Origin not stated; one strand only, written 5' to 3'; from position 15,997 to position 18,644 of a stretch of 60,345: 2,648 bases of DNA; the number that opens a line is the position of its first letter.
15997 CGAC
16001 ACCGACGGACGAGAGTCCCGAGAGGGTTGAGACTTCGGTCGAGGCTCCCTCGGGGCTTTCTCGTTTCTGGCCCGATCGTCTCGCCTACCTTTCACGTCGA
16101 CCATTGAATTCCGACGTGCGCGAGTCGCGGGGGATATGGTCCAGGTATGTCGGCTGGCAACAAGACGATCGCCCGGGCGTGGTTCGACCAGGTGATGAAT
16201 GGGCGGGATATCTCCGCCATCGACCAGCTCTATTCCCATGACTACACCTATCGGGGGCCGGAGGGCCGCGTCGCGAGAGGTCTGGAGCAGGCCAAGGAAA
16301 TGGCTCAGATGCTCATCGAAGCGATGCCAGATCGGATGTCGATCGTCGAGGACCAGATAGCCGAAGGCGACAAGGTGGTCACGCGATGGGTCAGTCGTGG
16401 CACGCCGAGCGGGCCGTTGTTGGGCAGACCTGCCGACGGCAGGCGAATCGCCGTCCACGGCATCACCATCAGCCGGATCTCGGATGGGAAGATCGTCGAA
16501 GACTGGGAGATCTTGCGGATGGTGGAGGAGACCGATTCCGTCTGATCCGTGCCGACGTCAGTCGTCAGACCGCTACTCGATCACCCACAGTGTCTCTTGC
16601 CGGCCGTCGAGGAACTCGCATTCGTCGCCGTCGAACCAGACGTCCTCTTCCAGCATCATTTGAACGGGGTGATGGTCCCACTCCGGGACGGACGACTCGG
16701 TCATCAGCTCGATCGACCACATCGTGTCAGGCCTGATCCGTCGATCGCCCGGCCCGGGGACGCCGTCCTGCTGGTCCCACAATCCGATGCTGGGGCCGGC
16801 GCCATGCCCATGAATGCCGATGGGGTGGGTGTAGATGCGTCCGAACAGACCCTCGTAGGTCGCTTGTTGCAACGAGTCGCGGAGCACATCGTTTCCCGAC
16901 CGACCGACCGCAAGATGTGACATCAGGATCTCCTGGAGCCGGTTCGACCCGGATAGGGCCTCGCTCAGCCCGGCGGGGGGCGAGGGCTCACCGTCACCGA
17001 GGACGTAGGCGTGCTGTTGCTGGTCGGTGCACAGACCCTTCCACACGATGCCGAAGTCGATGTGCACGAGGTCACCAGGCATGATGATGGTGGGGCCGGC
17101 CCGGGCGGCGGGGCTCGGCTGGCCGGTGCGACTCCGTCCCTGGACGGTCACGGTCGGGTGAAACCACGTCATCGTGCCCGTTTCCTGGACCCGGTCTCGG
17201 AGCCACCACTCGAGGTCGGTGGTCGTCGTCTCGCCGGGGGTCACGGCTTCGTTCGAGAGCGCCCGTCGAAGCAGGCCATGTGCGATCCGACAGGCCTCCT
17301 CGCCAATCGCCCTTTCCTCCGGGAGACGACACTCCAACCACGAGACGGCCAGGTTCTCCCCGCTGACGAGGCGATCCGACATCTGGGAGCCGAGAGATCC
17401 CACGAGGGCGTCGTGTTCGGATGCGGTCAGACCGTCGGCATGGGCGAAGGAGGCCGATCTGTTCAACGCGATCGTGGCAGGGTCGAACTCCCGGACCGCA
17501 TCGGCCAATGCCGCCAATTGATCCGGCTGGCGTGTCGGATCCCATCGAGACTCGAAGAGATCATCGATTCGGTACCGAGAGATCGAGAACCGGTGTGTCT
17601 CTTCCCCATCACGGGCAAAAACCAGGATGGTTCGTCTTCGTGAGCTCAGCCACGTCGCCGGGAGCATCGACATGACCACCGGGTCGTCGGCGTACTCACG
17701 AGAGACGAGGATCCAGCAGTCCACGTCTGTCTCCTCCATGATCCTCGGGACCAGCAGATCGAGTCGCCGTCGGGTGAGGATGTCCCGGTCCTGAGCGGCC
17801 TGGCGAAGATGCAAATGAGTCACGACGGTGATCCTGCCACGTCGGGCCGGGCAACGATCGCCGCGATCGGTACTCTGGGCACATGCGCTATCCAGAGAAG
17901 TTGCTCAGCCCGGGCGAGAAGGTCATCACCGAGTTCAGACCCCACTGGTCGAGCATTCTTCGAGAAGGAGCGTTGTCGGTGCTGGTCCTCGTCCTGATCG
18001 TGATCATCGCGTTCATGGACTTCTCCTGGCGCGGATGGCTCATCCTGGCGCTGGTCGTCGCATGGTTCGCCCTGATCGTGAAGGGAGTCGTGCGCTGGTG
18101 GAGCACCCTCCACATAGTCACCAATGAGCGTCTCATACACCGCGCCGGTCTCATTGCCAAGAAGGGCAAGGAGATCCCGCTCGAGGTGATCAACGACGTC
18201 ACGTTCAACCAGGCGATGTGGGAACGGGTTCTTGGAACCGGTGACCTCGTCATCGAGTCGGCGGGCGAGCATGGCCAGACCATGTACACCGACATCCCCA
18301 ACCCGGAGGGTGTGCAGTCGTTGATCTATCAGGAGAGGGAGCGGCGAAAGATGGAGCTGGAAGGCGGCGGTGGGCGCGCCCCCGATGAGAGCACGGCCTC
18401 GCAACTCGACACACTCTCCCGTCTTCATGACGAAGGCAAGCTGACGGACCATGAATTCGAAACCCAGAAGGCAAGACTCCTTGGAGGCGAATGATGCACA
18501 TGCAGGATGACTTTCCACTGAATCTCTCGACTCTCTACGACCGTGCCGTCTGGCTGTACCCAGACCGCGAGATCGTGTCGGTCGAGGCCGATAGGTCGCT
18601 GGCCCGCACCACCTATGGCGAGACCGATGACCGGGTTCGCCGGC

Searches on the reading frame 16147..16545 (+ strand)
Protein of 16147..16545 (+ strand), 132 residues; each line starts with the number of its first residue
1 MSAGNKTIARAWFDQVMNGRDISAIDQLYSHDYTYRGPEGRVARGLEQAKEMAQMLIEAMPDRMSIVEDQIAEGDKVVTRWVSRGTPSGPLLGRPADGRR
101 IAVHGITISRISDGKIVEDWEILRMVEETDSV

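Call 10: search_protein_families(library=pfam, proteins=[window:16147-16545:+], max_evalue=0.01)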
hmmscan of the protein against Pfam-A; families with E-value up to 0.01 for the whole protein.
window:16147-16545:+ (132 aa): 3 families
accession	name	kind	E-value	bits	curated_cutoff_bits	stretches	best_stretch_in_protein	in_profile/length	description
PF07366.18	SnoaL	-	4.1e-31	107.9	28.4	1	9-122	3-116/126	SnoaL-like polyketide cyclase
PF12680.13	SnoaL_2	-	1.3e-22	80.8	27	1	9-118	1-101/102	SnoaL-like domain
PF14534.12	DUF4440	-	0.0019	19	25.2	1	9-84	5-78/107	Domain of unknown function (DUF4440)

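Call 66: search_protein_families(library=ncbifam, proteins=[window:16147-16545:+], max_evalue=0.001)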
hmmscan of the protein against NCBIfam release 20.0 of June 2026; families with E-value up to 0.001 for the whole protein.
window:16147-16545:+ (132 aa): 2 families
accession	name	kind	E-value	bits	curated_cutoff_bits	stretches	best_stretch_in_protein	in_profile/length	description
TIGR02096.1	TIGR02096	subfamily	2.1e-14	53.9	97.1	1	7-118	2-114/129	ketosteroid isomerase-related protein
NF033407.1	SnoaL_meth_ester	subfamily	0.00014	21.6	200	1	30-118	28-118/144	SnoaL/DnrD family polyketide biosynthesis methyl ester cyclase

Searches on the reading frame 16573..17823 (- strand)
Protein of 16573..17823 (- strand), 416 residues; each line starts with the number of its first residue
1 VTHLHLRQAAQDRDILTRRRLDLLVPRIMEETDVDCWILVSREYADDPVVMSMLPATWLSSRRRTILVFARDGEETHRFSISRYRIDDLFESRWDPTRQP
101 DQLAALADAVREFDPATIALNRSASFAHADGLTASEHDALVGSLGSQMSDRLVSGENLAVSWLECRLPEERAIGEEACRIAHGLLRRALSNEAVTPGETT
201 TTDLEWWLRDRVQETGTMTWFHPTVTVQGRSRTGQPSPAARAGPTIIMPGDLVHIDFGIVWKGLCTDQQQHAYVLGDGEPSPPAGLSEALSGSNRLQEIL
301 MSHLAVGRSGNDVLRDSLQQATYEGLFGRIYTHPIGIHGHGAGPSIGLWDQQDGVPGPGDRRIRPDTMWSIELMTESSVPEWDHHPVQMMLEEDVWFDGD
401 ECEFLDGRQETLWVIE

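Call 10: search_protein_families(library=pfam, proteins=[window:16573-17823:-], max_evalue=0.01)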
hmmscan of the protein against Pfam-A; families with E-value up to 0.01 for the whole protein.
window:16573-17823:- (416 aa): 1 family
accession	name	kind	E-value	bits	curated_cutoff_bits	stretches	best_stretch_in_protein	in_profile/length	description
PF00557.29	Peptidase_M24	-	7.3e-15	55.7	23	1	176-382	5-195/208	Metallopeptidase family M24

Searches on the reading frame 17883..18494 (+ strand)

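Call 41: search_protein_families(library=pfam, proteins=[window:17883-18494:+], max_evalue=0.0001)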
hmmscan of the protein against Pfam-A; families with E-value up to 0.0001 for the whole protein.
window:17883-18494:+ (203 aa): 2 families
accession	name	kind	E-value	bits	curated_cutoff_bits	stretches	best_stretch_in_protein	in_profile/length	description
PF03703.20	bPH_2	-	1.2e-14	54.7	22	1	77-147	6-77/78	Bacterial PH domain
PF09851.14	SHOCT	-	8.9e-06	25.7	27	1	174-200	2-28/28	Short C-terminal domain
